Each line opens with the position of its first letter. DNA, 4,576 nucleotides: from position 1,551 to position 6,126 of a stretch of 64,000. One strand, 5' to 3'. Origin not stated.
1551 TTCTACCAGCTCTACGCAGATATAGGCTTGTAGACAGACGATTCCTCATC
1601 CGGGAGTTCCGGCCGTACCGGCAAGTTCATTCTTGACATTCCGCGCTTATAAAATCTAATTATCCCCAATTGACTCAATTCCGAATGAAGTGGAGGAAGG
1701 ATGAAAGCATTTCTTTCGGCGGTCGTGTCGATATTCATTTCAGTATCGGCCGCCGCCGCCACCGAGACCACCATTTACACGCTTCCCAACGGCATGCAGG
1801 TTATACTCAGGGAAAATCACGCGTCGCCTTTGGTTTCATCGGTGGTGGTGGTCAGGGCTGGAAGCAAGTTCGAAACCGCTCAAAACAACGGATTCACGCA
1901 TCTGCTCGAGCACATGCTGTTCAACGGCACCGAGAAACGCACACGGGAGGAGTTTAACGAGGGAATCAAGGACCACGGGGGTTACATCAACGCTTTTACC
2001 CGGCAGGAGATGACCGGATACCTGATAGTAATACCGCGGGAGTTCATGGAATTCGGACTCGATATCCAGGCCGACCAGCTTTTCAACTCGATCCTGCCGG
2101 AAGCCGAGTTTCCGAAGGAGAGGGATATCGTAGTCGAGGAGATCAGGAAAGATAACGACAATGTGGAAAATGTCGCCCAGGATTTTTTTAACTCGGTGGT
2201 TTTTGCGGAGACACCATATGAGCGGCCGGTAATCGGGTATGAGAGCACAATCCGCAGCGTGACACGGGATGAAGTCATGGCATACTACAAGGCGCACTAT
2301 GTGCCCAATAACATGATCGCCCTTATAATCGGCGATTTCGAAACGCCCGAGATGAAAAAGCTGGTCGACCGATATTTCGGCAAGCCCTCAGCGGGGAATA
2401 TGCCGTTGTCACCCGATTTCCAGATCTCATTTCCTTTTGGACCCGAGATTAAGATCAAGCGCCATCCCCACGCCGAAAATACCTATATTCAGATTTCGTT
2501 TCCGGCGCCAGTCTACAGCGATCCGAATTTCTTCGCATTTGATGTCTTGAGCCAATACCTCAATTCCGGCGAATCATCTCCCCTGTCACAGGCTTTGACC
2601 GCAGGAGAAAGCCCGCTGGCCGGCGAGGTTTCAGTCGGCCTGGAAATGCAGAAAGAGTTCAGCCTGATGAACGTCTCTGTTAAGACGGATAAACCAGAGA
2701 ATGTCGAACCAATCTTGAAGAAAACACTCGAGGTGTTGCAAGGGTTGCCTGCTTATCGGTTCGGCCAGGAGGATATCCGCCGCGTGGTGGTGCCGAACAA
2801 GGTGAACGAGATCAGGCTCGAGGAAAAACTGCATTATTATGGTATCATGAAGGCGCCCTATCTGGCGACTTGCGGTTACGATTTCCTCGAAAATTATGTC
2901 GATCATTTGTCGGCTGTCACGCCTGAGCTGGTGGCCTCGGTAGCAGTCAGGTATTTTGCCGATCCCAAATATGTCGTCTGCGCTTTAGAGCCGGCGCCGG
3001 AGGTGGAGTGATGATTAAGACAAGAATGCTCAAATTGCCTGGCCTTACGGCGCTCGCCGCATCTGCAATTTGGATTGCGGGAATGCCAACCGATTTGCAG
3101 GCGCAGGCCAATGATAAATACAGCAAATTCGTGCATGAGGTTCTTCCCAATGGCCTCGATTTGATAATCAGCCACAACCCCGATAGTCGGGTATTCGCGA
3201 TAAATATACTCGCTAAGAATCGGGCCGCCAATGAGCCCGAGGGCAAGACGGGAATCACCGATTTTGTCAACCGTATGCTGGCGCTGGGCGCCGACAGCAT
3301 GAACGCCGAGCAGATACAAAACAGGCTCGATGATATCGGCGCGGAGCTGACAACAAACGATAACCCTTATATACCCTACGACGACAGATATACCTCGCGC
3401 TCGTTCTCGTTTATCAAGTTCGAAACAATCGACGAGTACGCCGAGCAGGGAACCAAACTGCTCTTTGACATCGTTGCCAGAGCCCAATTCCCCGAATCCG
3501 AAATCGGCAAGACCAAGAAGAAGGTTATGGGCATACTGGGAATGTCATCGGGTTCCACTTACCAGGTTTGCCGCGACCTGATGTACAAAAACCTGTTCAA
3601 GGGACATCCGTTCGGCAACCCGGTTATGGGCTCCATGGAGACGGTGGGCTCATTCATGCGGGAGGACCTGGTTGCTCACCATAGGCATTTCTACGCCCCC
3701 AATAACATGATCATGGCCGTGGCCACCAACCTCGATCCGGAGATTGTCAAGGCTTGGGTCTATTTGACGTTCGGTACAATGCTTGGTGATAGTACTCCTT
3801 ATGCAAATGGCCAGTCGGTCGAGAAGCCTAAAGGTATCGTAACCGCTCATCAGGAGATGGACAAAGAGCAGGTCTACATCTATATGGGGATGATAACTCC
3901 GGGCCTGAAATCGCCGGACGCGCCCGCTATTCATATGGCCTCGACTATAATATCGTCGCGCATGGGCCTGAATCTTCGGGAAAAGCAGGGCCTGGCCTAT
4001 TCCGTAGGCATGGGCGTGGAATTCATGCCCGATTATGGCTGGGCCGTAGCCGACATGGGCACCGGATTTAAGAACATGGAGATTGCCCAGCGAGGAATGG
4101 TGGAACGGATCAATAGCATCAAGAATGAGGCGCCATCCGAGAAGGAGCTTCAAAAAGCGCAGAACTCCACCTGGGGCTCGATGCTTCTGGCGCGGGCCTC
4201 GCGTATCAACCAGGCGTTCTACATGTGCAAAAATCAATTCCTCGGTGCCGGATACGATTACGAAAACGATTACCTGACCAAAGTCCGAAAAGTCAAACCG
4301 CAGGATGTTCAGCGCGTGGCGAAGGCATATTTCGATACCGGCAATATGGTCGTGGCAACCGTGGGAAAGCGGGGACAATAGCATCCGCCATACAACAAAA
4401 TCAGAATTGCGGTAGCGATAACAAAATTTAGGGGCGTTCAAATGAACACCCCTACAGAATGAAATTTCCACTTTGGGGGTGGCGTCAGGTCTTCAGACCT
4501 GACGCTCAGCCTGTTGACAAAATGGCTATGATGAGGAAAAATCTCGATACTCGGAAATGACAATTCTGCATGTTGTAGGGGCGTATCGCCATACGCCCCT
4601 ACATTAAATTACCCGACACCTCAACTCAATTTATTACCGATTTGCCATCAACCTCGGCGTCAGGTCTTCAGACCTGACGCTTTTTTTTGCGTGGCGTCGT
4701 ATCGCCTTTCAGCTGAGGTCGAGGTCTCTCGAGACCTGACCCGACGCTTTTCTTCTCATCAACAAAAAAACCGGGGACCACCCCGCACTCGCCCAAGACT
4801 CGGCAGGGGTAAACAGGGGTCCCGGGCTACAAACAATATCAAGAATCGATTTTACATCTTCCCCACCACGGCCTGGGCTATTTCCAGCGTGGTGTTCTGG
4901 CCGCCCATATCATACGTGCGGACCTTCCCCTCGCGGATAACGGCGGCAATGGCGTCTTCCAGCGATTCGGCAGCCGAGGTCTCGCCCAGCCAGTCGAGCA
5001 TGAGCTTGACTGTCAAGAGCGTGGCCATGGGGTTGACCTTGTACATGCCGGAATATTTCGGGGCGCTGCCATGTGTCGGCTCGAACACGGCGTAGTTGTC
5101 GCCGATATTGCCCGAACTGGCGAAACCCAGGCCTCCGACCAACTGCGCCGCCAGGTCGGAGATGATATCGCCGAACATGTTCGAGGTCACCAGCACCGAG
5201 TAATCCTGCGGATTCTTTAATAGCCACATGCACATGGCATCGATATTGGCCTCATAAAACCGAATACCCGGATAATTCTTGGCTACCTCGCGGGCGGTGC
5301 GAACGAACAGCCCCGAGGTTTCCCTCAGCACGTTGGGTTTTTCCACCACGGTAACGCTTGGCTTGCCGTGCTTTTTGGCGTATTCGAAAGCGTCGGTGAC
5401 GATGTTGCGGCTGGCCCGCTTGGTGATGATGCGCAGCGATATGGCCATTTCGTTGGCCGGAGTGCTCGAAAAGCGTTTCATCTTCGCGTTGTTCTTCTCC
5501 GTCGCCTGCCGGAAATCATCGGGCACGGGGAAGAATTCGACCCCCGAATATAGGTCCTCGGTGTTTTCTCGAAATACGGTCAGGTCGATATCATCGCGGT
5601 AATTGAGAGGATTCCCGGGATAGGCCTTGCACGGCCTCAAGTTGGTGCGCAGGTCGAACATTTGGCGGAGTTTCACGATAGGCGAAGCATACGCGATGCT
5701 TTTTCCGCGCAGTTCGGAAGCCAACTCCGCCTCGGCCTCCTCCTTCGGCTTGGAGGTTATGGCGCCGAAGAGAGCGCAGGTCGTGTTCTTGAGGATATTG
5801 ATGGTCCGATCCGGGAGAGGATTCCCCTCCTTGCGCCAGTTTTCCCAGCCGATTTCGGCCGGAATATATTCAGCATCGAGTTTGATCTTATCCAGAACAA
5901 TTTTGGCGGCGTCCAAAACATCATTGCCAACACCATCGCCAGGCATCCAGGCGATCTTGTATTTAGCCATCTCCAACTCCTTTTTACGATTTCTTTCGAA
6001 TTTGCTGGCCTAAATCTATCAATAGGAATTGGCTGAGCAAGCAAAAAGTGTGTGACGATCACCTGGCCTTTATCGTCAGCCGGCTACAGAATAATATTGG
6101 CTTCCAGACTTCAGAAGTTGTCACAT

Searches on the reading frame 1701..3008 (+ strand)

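Call 16: search_protein_families(library=ncbifam, proteins=[window:1701-3008:+], max_evalue=0.01)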
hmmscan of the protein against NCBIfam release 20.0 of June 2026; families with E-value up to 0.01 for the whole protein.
window:1701-3008:+ (436 aa): 4 families
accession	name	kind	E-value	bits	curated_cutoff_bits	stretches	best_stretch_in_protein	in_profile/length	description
NF047421.1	YfmH_fam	equivalog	1.5e-17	63.9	250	1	56-223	53-215/425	EF-P 5-aminopentanol modification-associated protein YfmH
NF011681.0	PRK15101.1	equivalog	3.4e-15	55.1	765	1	27-229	48-255/961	pitrilysin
TIGR02110.1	PQQ_syn_pqqF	equivalog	1.9e-14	53.4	320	1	27-233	4-214/697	pyrroloquinoline quinone biosynthesis protein PqqF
NF047422.1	YfmF_fam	equivalog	8.8e-11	41.3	285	1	134-347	121-333/412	EF-P 5-aminopentanol modification-associated protein YfmF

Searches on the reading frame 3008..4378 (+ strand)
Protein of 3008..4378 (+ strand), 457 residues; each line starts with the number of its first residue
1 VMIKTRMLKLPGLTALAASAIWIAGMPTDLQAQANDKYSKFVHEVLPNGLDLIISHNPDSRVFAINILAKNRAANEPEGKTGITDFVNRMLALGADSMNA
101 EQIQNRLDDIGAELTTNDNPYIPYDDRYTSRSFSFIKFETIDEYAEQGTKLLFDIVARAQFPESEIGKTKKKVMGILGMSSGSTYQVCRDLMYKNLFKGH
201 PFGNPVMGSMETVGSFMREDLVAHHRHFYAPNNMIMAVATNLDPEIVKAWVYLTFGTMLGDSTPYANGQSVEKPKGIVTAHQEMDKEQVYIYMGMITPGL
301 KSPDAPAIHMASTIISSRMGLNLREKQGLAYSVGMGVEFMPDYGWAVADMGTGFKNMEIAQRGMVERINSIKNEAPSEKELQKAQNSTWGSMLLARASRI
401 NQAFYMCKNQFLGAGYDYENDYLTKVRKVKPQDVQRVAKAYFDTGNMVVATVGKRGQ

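Call 16: search_protein_families(library=ncbifam, proteins=[window:3008-4378:+], max_evalue=0.01)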
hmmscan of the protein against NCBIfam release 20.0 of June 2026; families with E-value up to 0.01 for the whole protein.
window:3008-4378:+ (457 aa): 2 families
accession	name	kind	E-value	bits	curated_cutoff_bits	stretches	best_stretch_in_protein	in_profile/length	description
NF047422.1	YfmF_fam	equivalog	1.6e-16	60.2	285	1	186-440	144-400/412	EF-P 5-aminopentanol modification-associated protein YfmF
NF047421.1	YfmH_fam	equivalog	9e-15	54.8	250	1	145-251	108-214/425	EF-P 5-aminopentanol modification-associated protein YfmH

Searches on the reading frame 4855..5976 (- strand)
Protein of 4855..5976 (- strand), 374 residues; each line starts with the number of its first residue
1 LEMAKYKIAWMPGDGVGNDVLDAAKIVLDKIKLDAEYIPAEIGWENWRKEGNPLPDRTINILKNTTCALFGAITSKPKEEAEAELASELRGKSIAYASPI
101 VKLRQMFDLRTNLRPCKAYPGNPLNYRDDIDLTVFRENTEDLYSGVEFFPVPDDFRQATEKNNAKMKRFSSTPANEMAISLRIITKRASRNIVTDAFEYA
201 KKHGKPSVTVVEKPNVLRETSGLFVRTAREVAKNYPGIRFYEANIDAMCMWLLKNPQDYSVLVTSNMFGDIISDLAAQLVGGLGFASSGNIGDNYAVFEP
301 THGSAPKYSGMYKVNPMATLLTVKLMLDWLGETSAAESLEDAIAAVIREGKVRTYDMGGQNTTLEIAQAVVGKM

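Call 16: search_protein_families(library=ncbifam, proteins=[window:4855-5976:-], max_evalue=0.01)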
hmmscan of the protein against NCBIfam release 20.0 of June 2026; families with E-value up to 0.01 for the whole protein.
window:4855-5976:- (374 aa): 16 families
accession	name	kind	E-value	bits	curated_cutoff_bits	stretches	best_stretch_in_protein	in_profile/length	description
NF040626.1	AksF2_Meth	equivalog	2.4e-101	339.4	540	2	171-373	127-329/333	homoisocitrate dehydrogenase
TIGR02088.1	LEU3_arch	subfamily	2.1e-94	316.4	409.8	2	167-370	123-323/324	isopropylmalate/isohomocitrate dehydrogenases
NF040619.1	AksF_Meth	equivalog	5.3e-86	288.8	500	2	156-369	130-342/343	homoisocitrate dehydrogenase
NF006529.0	PRK08997.1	equivalog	3.7e-85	285.8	510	1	3-373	1-334/335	isocitrate dehydrogenase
NF002898.0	PRK03437.1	equivalog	4.5e-74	249.8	393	1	5-371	4-342/347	3-isopropylmalate dehydrogenase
TIGR00175.1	mito_nad_idh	equivalog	6.8e-73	245.7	432.4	2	179-374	138-334/334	isocitrate dehydrogenase (NAD(+))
NF006673.0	PRK09222.1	equivalog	2.8e-70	237.6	509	2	174-369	136-336/482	NADP-dependent isocitrate dehydrogenase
TIGR02089.1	TTC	equivalog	5.7e-63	212.9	470.4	1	3-372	1-350/352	tartrate dehydrogenase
TIGR00183.1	prok_nadp_idh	equivalog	5.4e-58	196.8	567.3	2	245-358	282-394/417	isocitrate dehydrogenase (NADP(+))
NF006048.0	PRK08194.1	equivalog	6.1e-56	190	501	1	3-373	1-348/352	tartrate dehydrogenase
TIGR02924.1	ICDH_alpha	equivalog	1.9e-55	188.8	561.35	1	9-358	4-315/473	isocitrate dehydrogenase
TIGR00169.1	leuB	equivalog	4e-55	187.2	353.2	1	7-371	1-346/349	3-isopropylmalate dehydrogenase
NF040855.1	iso_homocit_dh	equivalog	1.1e-51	176.1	680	2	173-372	124-317/345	isocitrate--homoisocitrate dehydrogenase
NF005425.0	PRK07006.1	equivalog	6.1e-50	170.2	490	2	245-357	282-393/416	NADP-dependent isocitrate dehydrogenase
NF005610.0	PRK07362.1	equivalog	4e-47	160.9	585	2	252-357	346-450/474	NADP-dependent isocitrate dehydrogenase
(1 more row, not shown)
